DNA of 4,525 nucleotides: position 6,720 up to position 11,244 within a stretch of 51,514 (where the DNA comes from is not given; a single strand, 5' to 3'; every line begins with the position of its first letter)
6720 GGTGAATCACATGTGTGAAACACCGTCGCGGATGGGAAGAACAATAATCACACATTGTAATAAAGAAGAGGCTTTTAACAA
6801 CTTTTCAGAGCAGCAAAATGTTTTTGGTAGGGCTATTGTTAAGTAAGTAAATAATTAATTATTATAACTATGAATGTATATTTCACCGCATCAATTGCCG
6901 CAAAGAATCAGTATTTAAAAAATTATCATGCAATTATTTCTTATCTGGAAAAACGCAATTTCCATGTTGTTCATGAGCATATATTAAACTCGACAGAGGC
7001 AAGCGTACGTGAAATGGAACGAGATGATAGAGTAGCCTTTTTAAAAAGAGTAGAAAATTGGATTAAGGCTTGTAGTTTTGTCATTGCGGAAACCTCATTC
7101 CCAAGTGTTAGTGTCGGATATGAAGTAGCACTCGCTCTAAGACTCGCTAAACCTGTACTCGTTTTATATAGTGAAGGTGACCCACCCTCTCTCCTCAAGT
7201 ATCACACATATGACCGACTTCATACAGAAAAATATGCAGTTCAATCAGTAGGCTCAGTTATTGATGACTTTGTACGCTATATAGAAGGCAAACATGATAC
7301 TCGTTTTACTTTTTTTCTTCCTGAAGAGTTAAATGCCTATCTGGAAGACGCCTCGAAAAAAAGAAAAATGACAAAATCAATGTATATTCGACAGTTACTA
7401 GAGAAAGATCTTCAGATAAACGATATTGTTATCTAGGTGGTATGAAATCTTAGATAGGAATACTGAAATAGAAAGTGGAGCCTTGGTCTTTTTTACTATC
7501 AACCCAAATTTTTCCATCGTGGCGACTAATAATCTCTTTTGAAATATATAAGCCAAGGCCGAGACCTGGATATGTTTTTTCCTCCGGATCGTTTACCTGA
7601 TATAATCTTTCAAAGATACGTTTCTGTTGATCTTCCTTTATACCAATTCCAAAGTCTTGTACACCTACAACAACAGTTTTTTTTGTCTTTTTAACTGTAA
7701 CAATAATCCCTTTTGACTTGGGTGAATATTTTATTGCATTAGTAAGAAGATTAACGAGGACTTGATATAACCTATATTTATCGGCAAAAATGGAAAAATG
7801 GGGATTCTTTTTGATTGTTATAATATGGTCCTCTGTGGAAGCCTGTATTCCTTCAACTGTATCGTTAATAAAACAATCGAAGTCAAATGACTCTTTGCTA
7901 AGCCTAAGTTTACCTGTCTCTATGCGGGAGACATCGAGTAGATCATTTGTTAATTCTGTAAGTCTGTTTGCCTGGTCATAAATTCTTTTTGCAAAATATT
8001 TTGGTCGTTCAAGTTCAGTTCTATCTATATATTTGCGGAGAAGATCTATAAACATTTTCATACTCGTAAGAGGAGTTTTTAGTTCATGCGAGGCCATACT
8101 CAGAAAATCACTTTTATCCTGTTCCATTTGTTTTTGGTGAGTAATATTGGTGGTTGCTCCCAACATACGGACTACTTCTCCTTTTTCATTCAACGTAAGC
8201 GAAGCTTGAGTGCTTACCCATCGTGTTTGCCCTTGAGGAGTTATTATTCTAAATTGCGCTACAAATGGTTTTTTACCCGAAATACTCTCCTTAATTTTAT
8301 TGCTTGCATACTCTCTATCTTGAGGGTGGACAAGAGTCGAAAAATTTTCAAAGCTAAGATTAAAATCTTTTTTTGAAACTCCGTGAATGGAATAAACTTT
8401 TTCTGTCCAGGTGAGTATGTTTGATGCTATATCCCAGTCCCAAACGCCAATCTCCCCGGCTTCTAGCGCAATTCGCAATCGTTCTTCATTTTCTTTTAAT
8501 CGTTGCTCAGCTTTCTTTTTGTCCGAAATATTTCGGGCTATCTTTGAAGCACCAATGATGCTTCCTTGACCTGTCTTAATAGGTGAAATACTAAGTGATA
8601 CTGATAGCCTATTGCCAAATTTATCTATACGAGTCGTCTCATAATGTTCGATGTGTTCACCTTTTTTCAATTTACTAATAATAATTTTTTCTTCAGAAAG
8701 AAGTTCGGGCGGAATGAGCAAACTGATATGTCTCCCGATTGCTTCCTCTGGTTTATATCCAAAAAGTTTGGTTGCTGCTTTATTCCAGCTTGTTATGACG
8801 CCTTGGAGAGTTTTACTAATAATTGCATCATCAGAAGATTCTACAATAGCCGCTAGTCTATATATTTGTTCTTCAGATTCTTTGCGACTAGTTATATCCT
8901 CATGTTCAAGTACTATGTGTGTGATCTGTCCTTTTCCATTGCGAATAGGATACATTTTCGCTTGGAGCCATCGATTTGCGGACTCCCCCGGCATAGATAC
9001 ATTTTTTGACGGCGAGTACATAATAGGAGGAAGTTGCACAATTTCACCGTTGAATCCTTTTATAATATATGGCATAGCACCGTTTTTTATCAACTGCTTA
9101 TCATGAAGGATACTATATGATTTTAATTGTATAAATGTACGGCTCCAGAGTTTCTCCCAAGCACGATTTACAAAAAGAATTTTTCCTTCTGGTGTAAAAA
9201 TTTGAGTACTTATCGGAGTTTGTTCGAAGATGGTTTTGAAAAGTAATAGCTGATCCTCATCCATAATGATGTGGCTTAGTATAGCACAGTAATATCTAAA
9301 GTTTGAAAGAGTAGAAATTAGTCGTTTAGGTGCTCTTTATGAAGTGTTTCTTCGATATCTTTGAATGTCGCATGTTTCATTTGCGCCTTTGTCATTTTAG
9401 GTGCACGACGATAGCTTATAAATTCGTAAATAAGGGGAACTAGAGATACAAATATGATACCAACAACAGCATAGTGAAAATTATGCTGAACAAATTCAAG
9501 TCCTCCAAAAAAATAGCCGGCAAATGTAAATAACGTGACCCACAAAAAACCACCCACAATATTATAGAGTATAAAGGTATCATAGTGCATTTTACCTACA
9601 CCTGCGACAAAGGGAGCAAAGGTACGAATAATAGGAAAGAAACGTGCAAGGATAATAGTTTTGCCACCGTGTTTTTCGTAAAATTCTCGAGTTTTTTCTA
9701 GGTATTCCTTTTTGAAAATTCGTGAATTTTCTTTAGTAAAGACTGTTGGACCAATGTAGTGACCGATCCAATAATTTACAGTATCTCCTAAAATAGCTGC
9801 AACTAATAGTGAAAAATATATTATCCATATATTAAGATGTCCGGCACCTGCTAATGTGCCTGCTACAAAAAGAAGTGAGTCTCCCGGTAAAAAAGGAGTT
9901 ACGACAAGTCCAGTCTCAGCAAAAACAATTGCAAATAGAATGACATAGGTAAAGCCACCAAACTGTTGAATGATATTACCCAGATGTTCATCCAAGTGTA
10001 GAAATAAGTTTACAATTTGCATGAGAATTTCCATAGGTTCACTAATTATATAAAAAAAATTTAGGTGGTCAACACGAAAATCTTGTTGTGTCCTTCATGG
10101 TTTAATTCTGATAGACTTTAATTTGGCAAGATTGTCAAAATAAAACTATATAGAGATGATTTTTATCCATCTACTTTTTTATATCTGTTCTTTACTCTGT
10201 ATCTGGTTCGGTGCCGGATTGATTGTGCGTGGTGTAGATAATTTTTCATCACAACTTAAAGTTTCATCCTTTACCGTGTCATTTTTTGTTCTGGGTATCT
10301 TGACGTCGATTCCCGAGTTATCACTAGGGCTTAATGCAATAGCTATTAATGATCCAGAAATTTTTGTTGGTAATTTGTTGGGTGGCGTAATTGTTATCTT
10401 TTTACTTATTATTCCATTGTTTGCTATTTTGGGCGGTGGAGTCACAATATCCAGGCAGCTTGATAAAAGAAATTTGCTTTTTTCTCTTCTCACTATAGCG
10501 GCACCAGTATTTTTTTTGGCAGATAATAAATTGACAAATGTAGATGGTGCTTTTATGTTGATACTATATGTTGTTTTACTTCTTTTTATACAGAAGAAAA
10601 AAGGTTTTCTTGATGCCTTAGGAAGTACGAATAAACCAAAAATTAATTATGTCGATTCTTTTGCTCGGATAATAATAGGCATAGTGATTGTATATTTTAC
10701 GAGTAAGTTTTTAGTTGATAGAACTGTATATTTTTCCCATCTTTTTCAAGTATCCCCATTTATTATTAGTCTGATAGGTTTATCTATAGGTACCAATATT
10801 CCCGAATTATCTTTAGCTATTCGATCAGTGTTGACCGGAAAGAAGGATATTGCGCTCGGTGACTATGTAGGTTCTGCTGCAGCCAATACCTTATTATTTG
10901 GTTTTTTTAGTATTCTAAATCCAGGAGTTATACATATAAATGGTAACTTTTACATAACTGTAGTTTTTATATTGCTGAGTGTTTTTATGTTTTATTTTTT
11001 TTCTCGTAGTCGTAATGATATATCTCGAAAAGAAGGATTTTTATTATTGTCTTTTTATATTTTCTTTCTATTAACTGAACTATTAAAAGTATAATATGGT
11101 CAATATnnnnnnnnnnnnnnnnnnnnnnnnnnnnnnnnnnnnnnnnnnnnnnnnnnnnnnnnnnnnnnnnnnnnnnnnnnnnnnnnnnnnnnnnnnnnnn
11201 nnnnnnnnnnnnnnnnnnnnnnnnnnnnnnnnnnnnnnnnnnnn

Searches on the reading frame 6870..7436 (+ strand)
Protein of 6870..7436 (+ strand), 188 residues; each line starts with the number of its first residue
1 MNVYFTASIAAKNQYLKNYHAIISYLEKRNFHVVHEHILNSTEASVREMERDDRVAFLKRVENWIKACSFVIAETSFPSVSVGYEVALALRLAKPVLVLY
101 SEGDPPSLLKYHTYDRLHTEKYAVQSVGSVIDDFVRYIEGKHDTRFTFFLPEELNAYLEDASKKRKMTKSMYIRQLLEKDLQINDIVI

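Call 23: search_protein_families(library=ncbifam, proteins=[window:6870-7436:+], max_evalue=0.00001)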
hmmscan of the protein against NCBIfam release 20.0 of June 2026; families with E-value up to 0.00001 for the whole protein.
window:6870-7436:+ (188 aa): 0 families

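Call 77: search_protein_families(library=pfam, proteins=[window:6870-7436:+], max_evalue=0.001)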
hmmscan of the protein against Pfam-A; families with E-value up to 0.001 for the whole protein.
window:6870-7436:+ (188 aa): 1 family
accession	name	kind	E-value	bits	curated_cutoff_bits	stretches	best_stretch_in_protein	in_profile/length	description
PF05014.21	Nuc_deoxyrib_tr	-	2.1e-05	25.1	28.8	1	3-106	1-103/117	Nucleoside 2-deoxyribosyltransferase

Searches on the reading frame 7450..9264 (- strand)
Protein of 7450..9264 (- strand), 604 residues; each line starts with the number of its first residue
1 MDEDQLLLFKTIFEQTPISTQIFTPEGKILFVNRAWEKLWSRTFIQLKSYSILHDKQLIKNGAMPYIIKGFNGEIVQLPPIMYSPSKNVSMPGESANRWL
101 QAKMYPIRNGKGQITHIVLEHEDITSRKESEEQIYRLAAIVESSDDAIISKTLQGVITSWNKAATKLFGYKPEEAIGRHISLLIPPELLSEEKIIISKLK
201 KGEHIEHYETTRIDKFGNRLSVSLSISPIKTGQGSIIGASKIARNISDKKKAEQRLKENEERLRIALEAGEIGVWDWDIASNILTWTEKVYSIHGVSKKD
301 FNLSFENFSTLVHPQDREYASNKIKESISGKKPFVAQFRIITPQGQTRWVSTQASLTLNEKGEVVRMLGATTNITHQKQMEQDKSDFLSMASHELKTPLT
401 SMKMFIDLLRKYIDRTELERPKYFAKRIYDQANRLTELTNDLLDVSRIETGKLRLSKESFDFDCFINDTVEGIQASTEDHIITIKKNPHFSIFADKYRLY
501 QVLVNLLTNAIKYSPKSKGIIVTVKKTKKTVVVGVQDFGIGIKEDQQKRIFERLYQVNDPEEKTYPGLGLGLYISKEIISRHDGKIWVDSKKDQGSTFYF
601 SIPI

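Call 23: search_protein_families(library=ncbifam, proteins=[window:7450-9264:-], max_evalue=0.00001)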
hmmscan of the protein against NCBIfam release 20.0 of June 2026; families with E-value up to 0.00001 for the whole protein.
window:7450-9264:- (604 aa): 85 families (the best 25 are shown)
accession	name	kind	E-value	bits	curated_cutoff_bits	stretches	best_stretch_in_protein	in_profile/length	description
NF046044.1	PnpS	equivalog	1.1e-69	235.4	400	1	246-603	40-390/390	two-component system histidine kinase PnpS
NF033092.0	HK_WalK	equivalog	1.5e-64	218.6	725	1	345-604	333-594/594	cell wall metabolism sensor histidine kinase WalK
TIGR02966.1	phoR_proteo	equivalog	7.6e-60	202.7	334.2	1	361-601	96-332/333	phosphate regulon sensor histidine kinase PhoR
NF047874.1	MASE3_PAS_HK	subfamily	3.4e-54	184.7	560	2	240-604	244-625/655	MASE3 domain-containing sensor histidine kinase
NF041880.1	EPS_EpsF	equivalog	7.7e-54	183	900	1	258-602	141-491/492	response regulator EpsF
TIGR00229.1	sensory_box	domain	1.8e-52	176.7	22.9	2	136-256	6-126/126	PAS domain S-box protein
NF008468.0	PRK11360.1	equivalog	2.3e-48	165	646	2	273-604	280-608/616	two-component system sensor histidine kinase AtoS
NF041777.1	sens_FixL_Rhizob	equivalog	4.3e-46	157.6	850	3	389-604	267-481/485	sensor protein FixL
NF006800.0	PRK09303.1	equivalog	5.4e-46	157.3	342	1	377-604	145-377/383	histidine kinase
NF041735.1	hist_kin_RppB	equivalog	3.2e-45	154.7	400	1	383-603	215-438/438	two-component system sensor histidine kinase RppB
NF052573.1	HisKinEspAMyxo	equivalog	8.4e-45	153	1400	3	254-383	123-252/755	serine histidine kinase EspA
NF033093.1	HK_VicK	exception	1e-43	149.6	680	1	352-603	175-434/448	cell wall metabolism sensor histidine kinase VicK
NF008302.0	PRK11091.1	equivalog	3.2e-43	148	838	1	342-603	234-504/779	aerobic respiration two-component sensor histidine kinase ArcB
TIGR02956.1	TMAO_torS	equivalog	1.7e-42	145.6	676.5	1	379-604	459-682/967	TMAO reductase system sensor histidine kinase/response regulator TorS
NF007298.0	PRK09776.1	equivalog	4.2e-42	144.1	1135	2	245-381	413-547/1111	diguanylate cyclase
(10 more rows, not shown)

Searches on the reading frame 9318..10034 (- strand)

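Call 23: search_protein_families(library=ncbifam, proteins=[window:9318-10034:-], max_evalue=0.00001)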
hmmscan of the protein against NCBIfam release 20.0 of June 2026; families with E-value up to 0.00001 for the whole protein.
window:9318-10034:- (238 aa): 3 families
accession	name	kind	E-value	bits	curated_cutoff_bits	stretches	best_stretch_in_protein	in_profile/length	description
NF008102.0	PRK10847.1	equivalog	2.9e-82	275.7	236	1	1-214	1-216/219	DedA family protein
NF052605.1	UndecprPTUptAStph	equivalog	1.9e-14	54.1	300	1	20-206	7-196/197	undecaprenyl phosphate transporter UptA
NF052604.1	UndecprPTUtpABac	equivalog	2.7e-13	50.4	250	1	42-202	23-184/198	undecaprenyl phosphate transporter UptA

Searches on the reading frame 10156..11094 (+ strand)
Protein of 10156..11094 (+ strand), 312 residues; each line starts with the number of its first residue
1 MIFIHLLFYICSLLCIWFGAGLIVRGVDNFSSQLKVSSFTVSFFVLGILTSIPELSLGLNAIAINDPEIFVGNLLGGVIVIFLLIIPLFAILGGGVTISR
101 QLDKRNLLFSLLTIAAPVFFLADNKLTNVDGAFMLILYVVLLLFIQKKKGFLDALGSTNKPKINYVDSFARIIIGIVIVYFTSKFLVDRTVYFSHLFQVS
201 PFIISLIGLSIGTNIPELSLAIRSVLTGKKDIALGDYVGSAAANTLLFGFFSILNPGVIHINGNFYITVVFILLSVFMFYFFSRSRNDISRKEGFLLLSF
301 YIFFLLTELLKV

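Call 23: search_protein_families(library=ncbifam, proteins=[window:10156-11094:+], max_evalue=0.00001)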
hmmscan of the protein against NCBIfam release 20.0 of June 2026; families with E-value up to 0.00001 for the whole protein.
window:10156-11094:+ (312 aa): 3 families
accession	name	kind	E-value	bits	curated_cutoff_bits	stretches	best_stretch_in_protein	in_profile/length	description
TIGR00367.1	TIGR00367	hypoth_equivalog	2e-35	122.4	179.65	1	4-304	3-312/312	calcium/sodium antiporter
NF008005.0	PRK10734.1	equivalog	4.3e-32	111.6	432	1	3-306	2-314/325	calcium/sodium antiporter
TIGR00846.1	caca2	superfamily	1.9e-09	36.8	317.45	0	159-306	219-369/372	calcium/proton exchanger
